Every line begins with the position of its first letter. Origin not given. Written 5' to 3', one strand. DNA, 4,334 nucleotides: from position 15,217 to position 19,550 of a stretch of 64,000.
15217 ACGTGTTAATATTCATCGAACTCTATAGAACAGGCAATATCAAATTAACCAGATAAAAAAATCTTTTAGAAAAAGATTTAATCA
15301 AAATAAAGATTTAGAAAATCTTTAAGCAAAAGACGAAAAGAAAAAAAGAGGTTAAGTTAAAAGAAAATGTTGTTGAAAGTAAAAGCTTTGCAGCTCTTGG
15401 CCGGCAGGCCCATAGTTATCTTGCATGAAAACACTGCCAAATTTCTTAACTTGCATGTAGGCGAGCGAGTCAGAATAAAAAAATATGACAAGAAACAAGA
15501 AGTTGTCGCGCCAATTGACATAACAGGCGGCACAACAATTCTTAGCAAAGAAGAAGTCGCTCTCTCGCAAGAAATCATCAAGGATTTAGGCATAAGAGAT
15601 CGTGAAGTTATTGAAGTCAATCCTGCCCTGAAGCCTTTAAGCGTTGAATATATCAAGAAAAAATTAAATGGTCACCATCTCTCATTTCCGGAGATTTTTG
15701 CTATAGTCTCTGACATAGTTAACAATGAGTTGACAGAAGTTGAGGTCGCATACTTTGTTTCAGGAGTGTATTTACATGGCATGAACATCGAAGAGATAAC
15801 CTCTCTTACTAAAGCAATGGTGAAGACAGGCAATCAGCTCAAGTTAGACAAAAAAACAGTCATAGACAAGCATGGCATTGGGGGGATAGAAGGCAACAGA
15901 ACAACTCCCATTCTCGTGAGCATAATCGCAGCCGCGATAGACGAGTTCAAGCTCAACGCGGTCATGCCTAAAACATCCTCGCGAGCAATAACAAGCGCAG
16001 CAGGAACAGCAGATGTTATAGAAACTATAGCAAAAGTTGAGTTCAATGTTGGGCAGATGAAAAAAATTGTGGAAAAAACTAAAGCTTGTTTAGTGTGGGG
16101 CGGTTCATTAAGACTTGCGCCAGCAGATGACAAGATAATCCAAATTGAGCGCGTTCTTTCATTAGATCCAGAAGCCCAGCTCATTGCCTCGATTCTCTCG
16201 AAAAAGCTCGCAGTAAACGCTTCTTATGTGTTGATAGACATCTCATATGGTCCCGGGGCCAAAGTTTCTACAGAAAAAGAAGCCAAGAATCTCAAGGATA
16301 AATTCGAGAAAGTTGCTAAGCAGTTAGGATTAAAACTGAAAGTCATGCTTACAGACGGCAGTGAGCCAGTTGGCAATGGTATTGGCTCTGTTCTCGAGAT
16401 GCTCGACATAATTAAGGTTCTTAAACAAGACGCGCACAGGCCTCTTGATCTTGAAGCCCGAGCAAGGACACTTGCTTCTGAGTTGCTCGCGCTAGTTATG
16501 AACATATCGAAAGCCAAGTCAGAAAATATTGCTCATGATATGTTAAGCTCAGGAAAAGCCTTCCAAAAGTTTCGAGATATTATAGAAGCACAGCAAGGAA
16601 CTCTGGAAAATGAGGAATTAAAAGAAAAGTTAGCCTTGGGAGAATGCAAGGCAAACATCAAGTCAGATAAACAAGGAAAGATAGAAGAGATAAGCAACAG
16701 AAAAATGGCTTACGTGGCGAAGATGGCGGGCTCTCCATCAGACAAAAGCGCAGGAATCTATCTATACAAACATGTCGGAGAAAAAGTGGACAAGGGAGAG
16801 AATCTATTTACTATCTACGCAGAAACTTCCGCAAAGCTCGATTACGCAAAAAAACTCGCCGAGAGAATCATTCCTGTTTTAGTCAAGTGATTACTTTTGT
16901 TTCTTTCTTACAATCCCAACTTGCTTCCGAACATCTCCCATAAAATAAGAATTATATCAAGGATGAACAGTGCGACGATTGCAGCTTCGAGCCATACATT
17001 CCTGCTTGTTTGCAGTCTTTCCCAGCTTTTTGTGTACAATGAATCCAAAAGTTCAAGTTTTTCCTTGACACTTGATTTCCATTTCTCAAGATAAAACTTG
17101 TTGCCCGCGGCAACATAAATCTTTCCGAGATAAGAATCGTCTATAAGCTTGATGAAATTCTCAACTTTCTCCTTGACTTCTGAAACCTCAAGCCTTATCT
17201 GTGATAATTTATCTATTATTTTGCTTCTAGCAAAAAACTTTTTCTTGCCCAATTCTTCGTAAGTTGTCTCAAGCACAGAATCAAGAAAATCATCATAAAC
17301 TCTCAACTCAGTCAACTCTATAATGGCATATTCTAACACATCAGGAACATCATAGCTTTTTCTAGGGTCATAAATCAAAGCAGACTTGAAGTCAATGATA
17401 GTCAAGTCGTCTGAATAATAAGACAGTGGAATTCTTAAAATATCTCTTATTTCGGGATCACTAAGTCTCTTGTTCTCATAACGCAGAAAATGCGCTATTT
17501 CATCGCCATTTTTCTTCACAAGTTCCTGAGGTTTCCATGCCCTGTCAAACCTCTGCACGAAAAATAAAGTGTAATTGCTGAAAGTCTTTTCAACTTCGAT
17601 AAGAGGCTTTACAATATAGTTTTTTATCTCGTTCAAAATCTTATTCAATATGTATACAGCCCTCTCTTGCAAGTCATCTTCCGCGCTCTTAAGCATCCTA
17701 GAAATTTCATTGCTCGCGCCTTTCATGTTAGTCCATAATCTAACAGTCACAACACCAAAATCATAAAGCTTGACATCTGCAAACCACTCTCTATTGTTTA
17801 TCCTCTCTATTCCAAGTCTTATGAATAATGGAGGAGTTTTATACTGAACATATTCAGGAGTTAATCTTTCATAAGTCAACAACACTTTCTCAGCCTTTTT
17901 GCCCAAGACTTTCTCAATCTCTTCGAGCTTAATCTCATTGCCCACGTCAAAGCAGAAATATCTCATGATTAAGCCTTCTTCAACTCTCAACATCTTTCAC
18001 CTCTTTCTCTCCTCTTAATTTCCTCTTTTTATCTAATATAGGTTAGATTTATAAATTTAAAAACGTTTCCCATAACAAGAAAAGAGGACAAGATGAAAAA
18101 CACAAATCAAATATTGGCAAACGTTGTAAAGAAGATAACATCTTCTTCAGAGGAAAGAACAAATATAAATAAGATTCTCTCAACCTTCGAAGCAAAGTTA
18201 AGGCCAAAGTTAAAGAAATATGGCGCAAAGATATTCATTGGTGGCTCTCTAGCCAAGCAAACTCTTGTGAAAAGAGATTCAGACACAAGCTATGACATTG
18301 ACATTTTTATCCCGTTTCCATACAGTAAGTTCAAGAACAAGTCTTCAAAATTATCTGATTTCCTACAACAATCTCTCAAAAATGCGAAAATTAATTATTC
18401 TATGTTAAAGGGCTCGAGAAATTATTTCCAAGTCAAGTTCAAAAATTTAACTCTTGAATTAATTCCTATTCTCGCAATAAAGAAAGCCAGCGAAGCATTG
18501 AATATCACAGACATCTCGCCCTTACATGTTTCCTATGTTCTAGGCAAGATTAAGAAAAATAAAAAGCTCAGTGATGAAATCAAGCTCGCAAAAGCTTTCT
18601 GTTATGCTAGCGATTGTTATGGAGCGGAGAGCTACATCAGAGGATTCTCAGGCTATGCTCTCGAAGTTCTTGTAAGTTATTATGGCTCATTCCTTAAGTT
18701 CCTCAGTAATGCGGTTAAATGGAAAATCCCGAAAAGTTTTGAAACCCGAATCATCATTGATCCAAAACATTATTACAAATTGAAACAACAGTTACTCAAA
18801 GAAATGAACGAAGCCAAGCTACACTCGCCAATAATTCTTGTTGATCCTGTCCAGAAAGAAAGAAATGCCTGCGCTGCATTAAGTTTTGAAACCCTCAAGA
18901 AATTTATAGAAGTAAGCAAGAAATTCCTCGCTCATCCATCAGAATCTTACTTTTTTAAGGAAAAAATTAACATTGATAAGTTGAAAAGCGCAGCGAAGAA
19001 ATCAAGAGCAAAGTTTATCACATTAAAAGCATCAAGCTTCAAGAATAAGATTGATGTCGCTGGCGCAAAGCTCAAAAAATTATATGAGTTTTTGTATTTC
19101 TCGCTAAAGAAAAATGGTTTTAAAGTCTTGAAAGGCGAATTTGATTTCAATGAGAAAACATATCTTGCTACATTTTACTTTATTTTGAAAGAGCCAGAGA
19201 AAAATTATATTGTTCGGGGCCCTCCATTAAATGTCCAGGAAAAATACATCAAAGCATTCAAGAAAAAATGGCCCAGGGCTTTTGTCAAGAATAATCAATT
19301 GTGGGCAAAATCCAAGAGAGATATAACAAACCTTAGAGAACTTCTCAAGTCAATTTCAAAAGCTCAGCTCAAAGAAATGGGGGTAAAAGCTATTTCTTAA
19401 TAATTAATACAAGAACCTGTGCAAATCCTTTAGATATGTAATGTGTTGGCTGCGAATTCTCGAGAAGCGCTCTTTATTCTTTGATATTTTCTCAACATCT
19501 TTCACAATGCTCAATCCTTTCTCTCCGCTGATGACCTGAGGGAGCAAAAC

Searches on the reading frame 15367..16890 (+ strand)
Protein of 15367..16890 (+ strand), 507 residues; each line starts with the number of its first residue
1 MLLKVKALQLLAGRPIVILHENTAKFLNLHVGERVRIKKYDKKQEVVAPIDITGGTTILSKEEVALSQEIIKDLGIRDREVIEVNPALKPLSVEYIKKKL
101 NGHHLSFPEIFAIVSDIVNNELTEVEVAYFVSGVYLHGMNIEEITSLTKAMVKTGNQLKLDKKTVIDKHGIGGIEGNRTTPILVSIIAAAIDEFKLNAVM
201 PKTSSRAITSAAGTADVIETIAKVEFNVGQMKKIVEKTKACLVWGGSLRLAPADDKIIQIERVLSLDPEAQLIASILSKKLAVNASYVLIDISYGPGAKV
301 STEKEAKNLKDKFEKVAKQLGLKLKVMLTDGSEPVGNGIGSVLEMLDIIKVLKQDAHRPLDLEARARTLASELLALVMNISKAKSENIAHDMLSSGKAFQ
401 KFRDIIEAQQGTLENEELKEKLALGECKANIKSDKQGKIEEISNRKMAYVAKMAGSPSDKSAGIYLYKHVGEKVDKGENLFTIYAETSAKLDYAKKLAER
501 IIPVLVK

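Call 20: search_protein_families(library=ncbifam, proteins=[window:15367-16890:+], max_evalue=0.00001)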
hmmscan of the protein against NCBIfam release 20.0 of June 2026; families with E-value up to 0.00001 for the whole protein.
window:15367-16890:+ (507 aa): 9 families
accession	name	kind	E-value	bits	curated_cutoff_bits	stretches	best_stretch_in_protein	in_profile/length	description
NF003338.0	PRK04350.1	subfamily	2.4e-163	544.1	434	1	3-504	3-492/502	thymidine phosphorylase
TIGR02645.1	ARCH_P_rylase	hypoth_equivalog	3.4e-156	520.5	434.6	1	3-506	1-491/493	putative thymidine phosphorylase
TIGR03327.1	AMP_phos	equivalog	1.4e-153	512.1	535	1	3-506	2-492/500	AMP phosphorylase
TIGR02644.1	Y_phosphoryl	subfamily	3.3e-70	237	409.05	1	93-500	2-412/417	pyrimidine-nucleoside phosphorylase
NF004490.0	PRK05820.1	equivalog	6.5e-66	222.8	269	1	93-501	6-419/439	thymidine phosphorylase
NF004747.0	PRK06078.1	equivalog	3.6e-54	184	559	1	93-501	4-415/434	pyrimidine-nucleoside phosphorylase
TIGR02643.1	T_phosphoryl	equivalog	2.2e-47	162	570.7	1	92-498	3-416/437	thymidine phosphorylase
NF011201.0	PRK14607.1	equivalog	6.6e-13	48.2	670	1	93-243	196-343/534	bifunctional anthranilate synthase component II/anthranilate phosphoribosyltransferase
TIGR01245.1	trpD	equivalog_domain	6.9e-12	45.3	199.05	1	97-242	2-145/330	anthranilate phosphoribosyltransferase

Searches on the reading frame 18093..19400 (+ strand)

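Call 3: search_protein_families(library=pfam, proteins=[window:18093-19400:+], max_evalue=0.01)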
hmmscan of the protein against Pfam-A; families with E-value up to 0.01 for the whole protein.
window:18093-19400:+ (435 aa): 4 families
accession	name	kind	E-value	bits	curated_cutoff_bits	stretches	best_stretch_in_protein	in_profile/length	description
PF09249.16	tRNA_NucTransf2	-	3.1e-30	105.2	27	1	161-288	1-113/113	tRNA nucleotidyltransferase, second domain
PF18144.7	SMODS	-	5.2e-09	37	26.5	1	4-140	3-142/164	Second Messenger Oligonucleotide or Dinucleotide Synthetase domain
PF21133.2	CAA_C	-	2.3e-06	27.8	22.2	1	326-430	23-128/144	CCA-adding enzyme, C-terminal domain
PF21654.3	DncV-like_NTFase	-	0.0077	17.6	24.9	0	46-98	2-55/90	Cyclic GMP-AMP synthase DncV-like, nucleotidyltransferase domain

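Call 4: search_protein_families(library=ncbifam, proteins=[window:18093-19400:+], max_evalue=0.01)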
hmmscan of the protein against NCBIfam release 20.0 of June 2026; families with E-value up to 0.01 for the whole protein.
window:18093-19400:+ (435 aa): 2 families
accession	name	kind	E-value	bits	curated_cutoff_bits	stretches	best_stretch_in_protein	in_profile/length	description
TIGR03671.1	cca_archaeal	equivalog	2.6e-75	253.8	281.3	1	8-424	2-402/410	CCA tRNA nucleotidyltransferase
NF041116.1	CBASS_cyclase_a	equivalog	6.6e-11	41.9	200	1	17-270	18-281/317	CBASS oligonucleotide cyclase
